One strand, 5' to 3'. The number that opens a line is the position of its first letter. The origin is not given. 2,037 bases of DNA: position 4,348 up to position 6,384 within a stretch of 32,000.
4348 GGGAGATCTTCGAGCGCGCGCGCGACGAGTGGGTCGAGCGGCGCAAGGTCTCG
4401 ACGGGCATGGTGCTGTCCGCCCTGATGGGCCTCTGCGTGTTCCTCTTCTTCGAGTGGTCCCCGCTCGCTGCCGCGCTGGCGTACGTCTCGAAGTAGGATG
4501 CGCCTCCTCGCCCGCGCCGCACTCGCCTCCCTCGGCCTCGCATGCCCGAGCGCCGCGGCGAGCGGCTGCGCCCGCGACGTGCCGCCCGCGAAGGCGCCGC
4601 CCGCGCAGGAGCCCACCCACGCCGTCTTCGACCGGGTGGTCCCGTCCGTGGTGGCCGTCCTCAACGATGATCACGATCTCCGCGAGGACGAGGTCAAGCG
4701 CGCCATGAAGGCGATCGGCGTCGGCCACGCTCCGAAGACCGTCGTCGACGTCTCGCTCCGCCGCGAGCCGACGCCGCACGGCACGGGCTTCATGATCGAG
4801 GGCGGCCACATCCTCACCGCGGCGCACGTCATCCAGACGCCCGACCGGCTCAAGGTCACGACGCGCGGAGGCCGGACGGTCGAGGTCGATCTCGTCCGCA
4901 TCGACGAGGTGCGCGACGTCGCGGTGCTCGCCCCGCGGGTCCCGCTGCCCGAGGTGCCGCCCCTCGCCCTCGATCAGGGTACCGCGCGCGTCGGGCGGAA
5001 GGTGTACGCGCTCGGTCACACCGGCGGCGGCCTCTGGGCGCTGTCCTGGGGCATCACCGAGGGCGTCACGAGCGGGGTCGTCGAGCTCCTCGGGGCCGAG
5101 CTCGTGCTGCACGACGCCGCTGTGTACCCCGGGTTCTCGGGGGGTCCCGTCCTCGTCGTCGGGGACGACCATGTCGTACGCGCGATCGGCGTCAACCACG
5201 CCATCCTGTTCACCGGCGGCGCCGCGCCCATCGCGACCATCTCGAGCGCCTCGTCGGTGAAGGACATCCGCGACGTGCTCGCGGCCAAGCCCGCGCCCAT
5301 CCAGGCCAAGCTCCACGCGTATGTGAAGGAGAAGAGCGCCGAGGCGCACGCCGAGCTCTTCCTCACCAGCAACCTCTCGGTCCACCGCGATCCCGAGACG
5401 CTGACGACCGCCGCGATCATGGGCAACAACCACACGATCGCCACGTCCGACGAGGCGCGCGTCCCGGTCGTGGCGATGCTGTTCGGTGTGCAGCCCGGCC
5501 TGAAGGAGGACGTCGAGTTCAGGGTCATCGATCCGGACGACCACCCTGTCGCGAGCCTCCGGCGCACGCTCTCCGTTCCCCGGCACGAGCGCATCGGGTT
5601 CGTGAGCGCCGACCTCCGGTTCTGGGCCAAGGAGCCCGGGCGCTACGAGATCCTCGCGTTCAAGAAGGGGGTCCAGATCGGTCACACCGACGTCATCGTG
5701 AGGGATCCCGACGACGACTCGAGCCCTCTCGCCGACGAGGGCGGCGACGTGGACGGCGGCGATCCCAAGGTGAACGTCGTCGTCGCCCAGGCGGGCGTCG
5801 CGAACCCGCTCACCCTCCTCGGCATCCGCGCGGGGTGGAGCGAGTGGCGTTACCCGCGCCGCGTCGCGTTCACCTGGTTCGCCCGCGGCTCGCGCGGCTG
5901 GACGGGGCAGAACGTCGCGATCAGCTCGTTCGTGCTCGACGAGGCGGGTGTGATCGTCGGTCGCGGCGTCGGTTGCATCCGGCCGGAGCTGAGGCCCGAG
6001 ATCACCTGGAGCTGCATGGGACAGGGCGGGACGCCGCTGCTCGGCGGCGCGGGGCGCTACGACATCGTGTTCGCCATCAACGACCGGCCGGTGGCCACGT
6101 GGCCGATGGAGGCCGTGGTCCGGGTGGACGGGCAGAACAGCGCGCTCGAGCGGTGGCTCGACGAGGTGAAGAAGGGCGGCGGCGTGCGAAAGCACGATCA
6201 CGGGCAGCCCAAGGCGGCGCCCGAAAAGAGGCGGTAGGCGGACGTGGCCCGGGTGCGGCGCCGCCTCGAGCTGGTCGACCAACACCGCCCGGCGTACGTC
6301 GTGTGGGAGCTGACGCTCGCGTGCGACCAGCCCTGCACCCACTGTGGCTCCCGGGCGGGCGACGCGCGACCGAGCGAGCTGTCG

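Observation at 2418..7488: Tightly coupled Ser/Thr kinase, trypsin-like protease and radical-SAM/SPASM operon with no visible substrate peptide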

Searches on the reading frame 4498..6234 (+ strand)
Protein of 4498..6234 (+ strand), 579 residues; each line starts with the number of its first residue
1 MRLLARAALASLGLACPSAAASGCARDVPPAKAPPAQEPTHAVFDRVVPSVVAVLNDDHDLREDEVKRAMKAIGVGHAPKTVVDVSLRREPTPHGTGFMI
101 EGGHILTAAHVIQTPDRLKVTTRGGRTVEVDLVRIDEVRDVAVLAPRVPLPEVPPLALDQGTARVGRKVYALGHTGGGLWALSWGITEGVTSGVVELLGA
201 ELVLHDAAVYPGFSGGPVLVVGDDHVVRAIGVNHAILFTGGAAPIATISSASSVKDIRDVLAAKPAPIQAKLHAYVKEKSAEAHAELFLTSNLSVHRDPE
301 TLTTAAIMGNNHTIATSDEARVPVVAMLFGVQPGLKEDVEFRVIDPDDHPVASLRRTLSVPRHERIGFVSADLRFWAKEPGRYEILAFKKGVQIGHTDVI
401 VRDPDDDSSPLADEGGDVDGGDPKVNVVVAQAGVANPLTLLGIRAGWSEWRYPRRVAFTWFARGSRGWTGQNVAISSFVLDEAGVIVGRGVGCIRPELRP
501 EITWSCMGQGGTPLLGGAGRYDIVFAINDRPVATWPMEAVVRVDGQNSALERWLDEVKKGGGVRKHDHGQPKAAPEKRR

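Call 7: search_protein_families(library=pfam, proteins=[window:4498-6234:+], max_evalue=0.01)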
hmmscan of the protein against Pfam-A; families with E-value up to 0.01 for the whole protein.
window:4498-6234:+ (579 aa): 2 families
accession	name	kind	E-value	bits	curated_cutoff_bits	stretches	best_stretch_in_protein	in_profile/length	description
PF13365.12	Trypsin_2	-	2.6e-22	80.5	27.6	1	95-219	1-135/144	Trypsin-like peptidase domain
PF00089.32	Trypsin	-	0.0022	18.3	20.6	1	83-236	16-198/220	Trypsin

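Call 8: search_protein_families(library=ncbifam, proteins=[window:4498-6234:+], max_evalue=0.01)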
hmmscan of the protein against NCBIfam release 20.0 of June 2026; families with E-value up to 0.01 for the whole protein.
window:4498-6234:+ (579 aa): 9 families
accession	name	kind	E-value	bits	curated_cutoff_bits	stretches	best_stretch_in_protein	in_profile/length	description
NF041521.1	HhoA_HhoB_HtrA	equivalog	3.4e-15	56.2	450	1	89-240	53-204/335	HhoA/HhoB/HtrA family serine endopeptidase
TIGR02037.1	degP_htrA_DO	subfamily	6.6e-15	55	416.2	1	42-245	5-211/434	Do family serine endopeptidase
NF033740.0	MarP_fam_protase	equivalog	1.5e-13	50.6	250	1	43-219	157-341/390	MarP family serine protease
NF007526.1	PRK10139.1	equivalog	1.1e-12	47.4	756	1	8-242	12-239/456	serine endoprotease DegQ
TIGR02038.1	protease_degS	equivalog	5.1e-09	35.7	422.95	1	98-219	84-205/351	outer membrane-stress sensor serine endopeptidase DegS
NF047968.1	SerProtHtrA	equivalog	3.1e-08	33.4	470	1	60-239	53-236/357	serine protease HtrA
NF008147.1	PRK10898.1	equivalog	1.4e-07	31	408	1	89-218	74-204/352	outer membrane-stress sensor serine endopeptidase DegS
NF008189.1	PRK10942.1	equivalog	1.6e-06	26.8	720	1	95-246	115-266/477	serine endoprotease DegP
NF041810.1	Avs1b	equivalog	0.0016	15.7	1500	1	94-174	19-105/1931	AVAST type 1 anti-phage system protease Avs1b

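Call 30: find_homologous_proteins(query=window:4498-6234:+, max_evalue=0.00001)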
Query window:4498-6234:+ (579 aa): 266 proteins with E <= 0.00001 among 8000 candidates; the best 120 are listed.
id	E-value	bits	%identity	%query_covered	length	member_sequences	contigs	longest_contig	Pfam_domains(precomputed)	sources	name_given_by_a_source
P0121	0.0e+0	1077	93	88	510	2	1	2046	PF13365.13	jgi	jgi:hypothetical protein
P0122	1.4e-265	901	74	92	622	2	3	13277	PF13365.13,PF00089.33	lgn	-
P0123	3.3e-264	896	73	94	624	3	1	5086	PF13365.13,PF00089.33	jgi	jgi:hypothetical protein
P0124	2.4e-263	893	72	99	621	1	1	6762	PF13365.13,PF00089.33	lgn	-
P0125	3.5e-246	837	66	97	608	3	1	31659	PF13365.13,PF00089.33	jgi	jgi:S1-C subfamily serine protease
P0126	4.2e-245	833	67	95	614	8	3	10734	PF13365.13,PF00089.33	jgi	jgi:S1-C subfamily serine protease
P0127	2.3e-232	791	63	95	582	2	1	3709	PF13365.13,PF00089.33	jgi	jgi:S1-C subfamily serine protease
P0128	4.7e-230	783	62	98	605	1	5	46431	PF13365.13,PF00089.33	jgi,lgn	jgi:S1-C subfamily serine protease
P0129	1.4e-227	775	61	99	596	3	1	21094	PF13365.13,PF00089.33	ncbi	-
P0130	1.9e-214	732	59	98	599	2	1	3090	PF13365.13,PF00089.33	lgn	-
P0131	2.8e-214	731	62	91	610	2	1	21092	PF13365.13,PF00089.33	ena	-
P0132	3.8e-213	728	60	96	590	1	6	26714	PF13365.13,PF00089.33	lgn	-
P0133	7.3e-212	723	60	97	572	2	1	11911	PF13365.13,PF00089.33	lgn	-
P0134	1.4e-211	722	58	99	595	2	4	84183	PF13365.13,PF00089.33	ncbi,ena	-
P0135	4.0e-211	721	59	94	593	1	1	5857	PF13365.13,PF00089.33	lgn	-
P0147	6.2e-208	710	58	96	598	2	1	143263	PF13365.13,PF00089.33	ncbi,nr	ncbi:MAG: trypsin-like peptidase domain-containing protein [Labilithrix sp.]|nr:trypsin-like peptida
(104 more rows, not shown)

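Call 32: find_encoding_contigs(protein=P0122, flank=8000, max_places=2)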
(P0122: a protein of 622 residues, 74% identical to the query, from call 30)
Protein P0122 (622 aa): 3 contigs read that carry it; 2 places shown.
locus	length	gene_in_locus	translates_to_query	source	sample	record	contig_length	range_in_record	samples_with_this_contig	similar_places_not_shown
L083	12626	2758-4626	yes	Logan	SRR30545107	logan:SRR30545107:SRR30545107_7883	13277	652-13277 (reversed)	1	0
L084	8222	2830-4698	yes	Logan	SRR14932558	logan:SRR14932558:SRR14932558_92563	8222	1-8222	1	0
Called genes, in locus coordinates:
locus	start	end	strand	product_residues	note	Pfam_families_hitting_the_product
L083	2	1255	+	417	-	?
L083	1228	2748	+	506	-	-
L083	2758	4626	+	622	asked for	PF00089:Trypsin (weak), PF13365:Trypsin_2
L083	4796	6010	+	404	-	PF17996:CE2_N, PF00657:Lipase_GDSL, PF13472:Lipase_GDSL_2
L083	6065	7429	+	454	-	-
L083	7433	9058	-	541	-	PF00890:FAD_binding_2, PF01266:DAO (weak), PF12831:FAD_oxidored (weak), PF01593:Amino_oxidase, PF13450:NAD_binding_8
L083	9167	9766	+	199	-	PF00440:TetR_N, PF13305:TetR_C_33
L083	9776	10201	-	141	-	-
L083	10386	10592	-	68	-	-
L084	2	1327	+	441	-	?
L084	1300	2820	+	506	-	-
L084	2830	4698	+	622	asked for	PF00089:Trypsin (weak), PF13365:Trypsin_2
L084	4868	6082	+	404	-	PF17996:CE2_N, PF00657:Lipase_GDSL, PF13472:Lipase_GDSL_2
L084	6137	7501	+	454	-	-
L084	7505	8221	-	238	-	?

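Call 33: find_encoding_contigs(protein=P0125, flank=8000, max_places=2)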
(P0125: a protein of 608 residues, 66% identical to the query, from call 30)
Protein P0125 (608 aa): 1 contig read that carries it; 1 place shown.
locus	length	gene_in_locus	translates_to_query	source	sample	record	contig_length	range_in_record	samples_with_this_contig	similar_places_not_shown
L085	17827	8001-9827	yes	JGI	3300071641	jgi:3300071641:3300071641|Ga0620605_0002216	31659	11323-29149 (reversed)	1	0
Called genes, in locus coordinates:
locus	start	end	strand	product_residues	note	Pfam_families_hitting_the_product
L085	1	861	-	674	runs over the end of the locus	-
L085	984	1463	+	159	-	-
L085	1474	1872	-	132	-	-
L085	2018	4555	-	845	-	PF03030:H_PPase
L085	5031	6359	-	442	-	-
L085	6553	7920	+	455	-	PF04191:PEMT (weak)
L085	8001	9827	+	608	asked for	PF00089:Trypsin (weak), PF13365:Trypsin_2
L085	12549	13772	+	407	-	PF00083:Sugar_tr, PF07690:MFS_1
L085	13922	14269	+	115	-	-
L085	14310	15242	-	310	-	-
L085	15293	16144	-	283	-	PF27100:DcsG_N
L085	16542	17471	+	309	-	PF00413:Peptidase_M10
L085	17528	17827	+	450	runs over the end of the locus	PF13948:DUF4215 (weak)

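Call 34: find_encoding_contigs(protein=P0147, flank=8000, max_places=2)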
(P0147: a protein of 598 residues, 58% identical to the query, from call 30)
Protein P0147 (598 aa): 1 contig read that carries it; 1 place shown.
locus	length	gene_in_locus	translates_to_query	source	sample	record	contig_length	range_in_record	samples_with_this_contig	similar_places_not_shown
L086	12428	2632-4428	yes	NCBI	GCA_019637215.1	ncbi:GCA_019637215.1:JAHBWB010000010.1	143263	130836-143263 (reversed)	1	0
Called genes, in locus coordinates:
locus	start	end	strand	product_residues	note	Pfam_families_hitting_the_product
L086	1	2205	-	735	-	PF03030:H_PPase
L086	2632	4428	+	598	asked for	PF00089:Trypsin (faint), PF13365:Trypsin_2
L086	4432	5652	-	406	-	PF09587:PGA_cap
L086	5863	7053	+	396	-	PF09587:PGA_cap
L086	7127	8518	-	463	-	-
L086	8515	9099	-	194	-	PF07719:TPR_2 (faint), PF13428:TPR_14 (faint), PF13181:TPR_8 (faint), PF13371:TPR_9 (weak), PF13432:TPR_16 (weak), PF14559:TPR_19 (weak)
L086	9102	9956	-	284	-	-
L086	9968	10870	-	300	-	PF00482:T2SSF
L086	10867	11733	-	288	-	PF00482:T2SSF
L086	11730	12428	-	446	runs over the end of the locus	PF13629:T2SS-T3SS_pil_N (weak), PF00263:Secretin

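Call 36: find_encoding_contigs(protein=P0121, flank=3000, max_places=3)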
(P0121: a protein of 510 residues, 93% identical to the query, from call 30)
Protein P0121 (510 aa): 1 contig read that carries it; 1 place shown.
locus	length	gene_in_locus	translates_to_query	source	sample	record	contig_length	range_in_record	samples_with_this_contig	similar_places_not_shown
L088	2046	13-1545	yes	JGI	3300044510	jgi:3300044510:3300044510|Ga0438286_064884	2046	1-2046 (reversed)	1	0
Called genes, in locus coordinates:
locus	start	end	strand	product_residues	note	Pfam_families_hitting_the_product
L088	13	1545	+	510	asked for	PF13365:Trypsin_2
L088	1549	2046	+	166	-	?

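Call 52: find_related_loci(query=window:4498-6234:+, collection=metagenome_contigs, flank=10000)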
Query window:4498-6234:+ (579 aa) in metagenome_contigs; peptide patterns used: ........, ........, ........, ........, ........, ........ (x = any residue, [..] = any of these).
173 stretches matched a pattern; 1 encode a relative of the query (tblastn E <= 1e-3); 1 distinct loci.
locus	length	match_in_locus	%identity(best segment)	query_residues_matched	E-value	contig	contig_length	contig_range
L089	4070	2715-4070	57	8-467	5e-170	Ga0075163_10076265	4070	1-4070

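Call 58: search_solved_structures(query=window:4498-6234:+, max_evalue=0.001)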
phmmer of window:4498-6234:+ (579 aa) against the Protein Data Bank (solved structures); distinct sequences matched with E-value up to 0.001: 82 (the best 60 are shown).
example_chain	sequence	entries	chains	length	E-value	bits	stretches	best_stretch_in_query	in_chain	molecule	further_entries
3qo6_A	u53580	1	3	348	4.9e-13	52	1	89-244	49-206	Protease Do-like 1, chloroplastic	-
1l1j_A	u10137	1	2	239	1.9e-09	40.1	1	88-260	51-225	heat shock protease HtrA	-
5b6l_A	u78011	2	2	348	3e-09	39.4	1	91-261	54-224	Putative serine protease HhoA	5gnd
5t63_A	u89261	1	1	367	3.4e-09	39.3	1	91-261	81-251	Putative serine protease HhoA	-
9nzj_A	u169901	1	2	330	6e-09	38.5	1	95-262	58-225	peptidase Do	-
8kic_D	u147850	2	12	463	6.3e-09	38.4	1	10-243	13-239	peptidase Do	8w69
5y28_A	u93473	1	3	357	6.7e-09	38.3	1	93-257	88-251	Periplasmic serine endoprotease DegP-like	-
3sti_A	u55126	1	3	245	9.5e-09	37.8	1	95-243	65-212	Protease degQ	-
5t69_A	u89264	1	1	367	1e-08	37.7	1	91-261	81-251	Putative serine protease HhoA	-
7sjn_A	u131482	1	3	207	1e-08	37.7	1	85-233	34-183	Serine protease HTRA1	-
5y2d_A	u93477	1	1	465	1.2e-08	37.5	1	93-257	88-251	Periplasmic serine endoprotease DegP-like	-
3nwu_A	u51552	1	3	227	1.2e-08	37.5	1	85-234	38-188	Serine protease HTRA1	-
3tjn_A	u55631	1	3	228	1.3e-08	37.3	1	85-233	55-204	Serine protease HTRA1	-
7xs0_A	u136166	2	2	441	1.7e-08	37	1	94-257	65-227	Periplasmic serine endoprotease DegP-like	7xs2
3stj_A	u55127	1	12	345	1.8e-08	36.9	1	95-243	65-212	Protease degQ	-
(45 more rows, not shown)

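Call 69: predict_structure(alignment_id=A3)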
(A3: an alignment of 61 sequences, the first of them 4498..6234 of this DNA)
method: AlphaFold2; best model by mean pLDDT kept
length: 579 residues; sequences in the alignment: 61
mean_pLDDT: 84.2   pTM: 0.81
mean pLDDT of the five models: 84.2, 83.5, 81.2, 80.4, 79.5
residues with pLDDT >= 90: 315; 70-90: 152; 50-70: 85; < 50: 27
segments of 3 or more residues with pLDDT < 50: 1-4, 561-573
pLDDT, mean of each block of 10 residues (from residue 1): 51 54 52 65 96 93 83 70 72 93 97 95 95 97 98 97 94 77 89 89 92 94 94 73 66 97 96 95 90 77 83 84 92 92 95 94 90 91 94 92 77 53 88 88 90 93 90 93 96 86 87 94 95 95 61 63 44 49
secondary structure, 60 per line:
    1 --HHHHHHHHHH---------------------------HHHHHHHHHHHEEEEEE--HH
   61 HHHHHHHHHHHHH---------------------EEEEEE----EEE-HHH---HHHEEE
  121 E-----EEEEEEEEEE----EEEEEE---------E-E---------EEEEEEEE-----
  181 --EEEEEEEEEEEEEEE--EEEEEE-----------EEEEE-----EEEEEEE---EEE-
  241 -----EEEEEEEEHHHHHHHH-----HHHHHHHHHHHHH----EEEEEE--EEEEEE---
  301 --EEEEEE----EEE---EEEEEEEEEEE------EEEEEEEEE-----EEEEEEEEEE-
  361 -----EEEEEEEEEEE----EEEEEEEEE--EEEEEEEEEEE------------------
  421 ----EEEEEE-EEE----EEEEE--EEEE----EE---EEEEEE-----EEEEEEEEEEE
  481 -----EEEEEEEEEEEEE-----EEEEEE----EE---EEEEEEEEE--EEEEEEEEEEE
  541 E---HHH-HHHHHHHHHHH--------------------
elements in order: H3-12 H40-50 E51-56 H59-73 E95-100 E105-107 E118-121 E127-136 E141-146 E168-175 E183-197 E200-205 E217-221 E227-233 E237-239 E246-253 H254-261 H267-279 E284-289 E292-297 E303-308 E313-315 E319-329 E336-344 E350-359 E366-376 E381-389 E392-402 E425-430 E432-434 E439-443 E446-449 E459-464 E470-480 E486-498 E504-509 E519-527 E530-541 H549-559

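Call 72: fold_search(model_id=the predicted structure, library=pdb)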
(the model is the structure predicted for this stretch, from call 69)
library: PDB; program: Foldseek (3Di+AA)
matches with E <= 10: 1866; with E <= 0.001: 552
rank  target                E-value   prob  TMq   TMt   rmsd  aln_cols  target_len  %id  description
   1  3gcn_A                2.3e-11  1.00  0.28  0.51  12.1       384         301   16  Crystal structure of DegS H198P/D320A mutant modified by DFP in complex with OMP peptide (YQF) (released 2009-03-31)
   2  5ilb_A                2.7e-11  1.00  0.26  0.32  13.6       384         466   15  Crystal structure of protease domain of Deg2 linked with the PDZ domain of Deg9 (released 2017-03-08)
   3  5ilb_B                2.9e-11  1.00  0.25  0.31  13.6       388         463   15  Crystal structure of protease domain of Deg2 linked with the PDZ domain of Deg9 (released 2017-03-08)
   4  3qo6_B                4.3e-11  1.00  0.28  0.48  14.3       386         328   19  Crystal structure analysis of the plant protease Deg1 (released 2011-05-04)
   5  3lgi_C                6.1e-11  1.00  0.30  0.75   5.1       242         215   19  Structure of the protease domain of DegS (DegS-deltaPDZ) at 1.65 A (released 2010-08-25)
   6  1y8t_B                6.4e-11  1.00  0.27  0.54  15.5       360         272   19  Crystal Structure of RV0983 from Mycobacterium tuberculosis- Proteolytically active form (released 2005-01-18)
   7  3qo6_A                6.4e-11  1.00  0.28  0.48  13.9       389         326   18  Crystal structure analysis of the plant protease Deg1 (released 2011-05-04)
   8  4rqz_C                6.8e-11  1.00  0.29  0.59   5.0       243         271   20  re-refinement of 1soz, Crystal Structure of DegS protease in complex with an activating peptide (released 2015-03-11)
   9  3gdv_A                8.7e-11  1.00  0.29  0.53  12.4       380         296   15  Crystal structure of DegS H198P/D320A mutant modified by DFP and in complex with YQF peptide (released 2009-03-31)
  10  1y8t_A                9.2e-11  1.00  0.26  0.51  14.5       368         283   22  Crystal Structure of RV0983 from Mycobacterium tuberculosis- Proteolytically active form (released 2005-01-18)
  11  5wyn                  1.4e-10  1.00  0.27  0.51   4.9       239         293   27  HtrA2 Pathogenic Mutant (released 2018-08-08)
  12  1te0_A                1.4e-10  1.00  0.28  0.49  13.8       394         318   16  Structural analysis of DegS, a stress sensor of the bacterial periplasm (released 2004-11-30)
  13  3qo6_C                1.4e-10  1.00  0.29  0.49  13.4       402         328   19  Crystal structure analysis of the plant protease Deg1 (released 2011-05-04)
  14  8k2y_A                1.8e-10  1.00  0.27  0.53  15.2       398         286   17  Crystal structure of MucD (released 2023-11-29)
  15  8se8_K                1.9e-10  1.00  0.26  0.77   3.6       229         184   24  HTRA-1 PD/SA bound to CKP 1G10 (released 2024-07-03)
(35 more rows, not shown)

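Call 77: find_encoding_contigs(protein=P0126, flank=10000, max_places=3)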
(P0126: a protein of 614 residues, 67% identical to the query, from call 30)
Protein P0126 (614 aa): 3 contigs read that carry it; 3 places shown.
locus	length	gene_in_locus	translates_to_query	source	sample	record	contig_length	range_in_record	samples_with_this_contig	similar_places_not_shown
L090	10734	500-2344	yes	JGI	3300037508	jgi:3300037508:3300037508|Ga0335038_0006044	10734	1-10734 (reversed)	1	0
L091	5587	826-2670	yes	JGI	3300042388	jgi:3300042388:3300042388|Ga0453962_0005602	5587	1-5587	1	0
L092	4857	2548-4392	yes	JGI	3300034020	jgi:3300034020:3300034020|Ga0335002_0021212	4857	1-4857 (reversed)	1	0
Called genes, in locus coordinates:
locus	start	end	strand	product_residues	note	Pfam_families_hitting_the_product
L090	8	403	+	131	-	PF04140:ICMT (weak), PF04191:PEMT (weak)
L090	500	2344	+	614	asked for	PF00089:Trypsin (weak), PF13365:Trypsin_2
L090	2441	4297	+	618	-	PF25390:WD40_RLD, PF13540:RCC1_2 (weak), PF25384:Alsin_RLD (faint), PF00415:RCC1 (weak), PF13540:RCC1_2, PF00415:RCC1 (weak), PF25390:WD40_RLD, PF13540:RCC1_2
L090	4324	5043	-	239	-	-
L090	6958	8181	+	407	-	PF00083:Sugar_tr, PF07690:MFS_1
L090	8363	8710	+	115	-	-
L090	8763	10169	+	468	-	-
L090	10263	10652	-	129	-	-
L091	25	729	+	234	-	PF04140:ICMT (weak), PF04191:PEMT (weak)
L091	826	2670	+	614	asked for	PF00089:Trypsin (weak), PF13365:Trypsin_2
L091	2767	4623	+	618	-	PF25390:WD40_RLD, PF13540:RCC1_2 (weak), PF25384:Alsin_RLD (faint), PF00415:RCC1 (weak), PF13540:RCC1_2, PF00415:RCC1 (weak), PF25390:WD40_RLD, PF13540:RCC1_2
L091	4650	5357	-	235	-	-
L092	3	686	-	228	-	?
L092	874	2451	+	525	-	PF04191:PEMT (weak)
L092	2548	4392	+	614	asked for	PF00089:Trypsin (weak), PF13365:Trypsin_2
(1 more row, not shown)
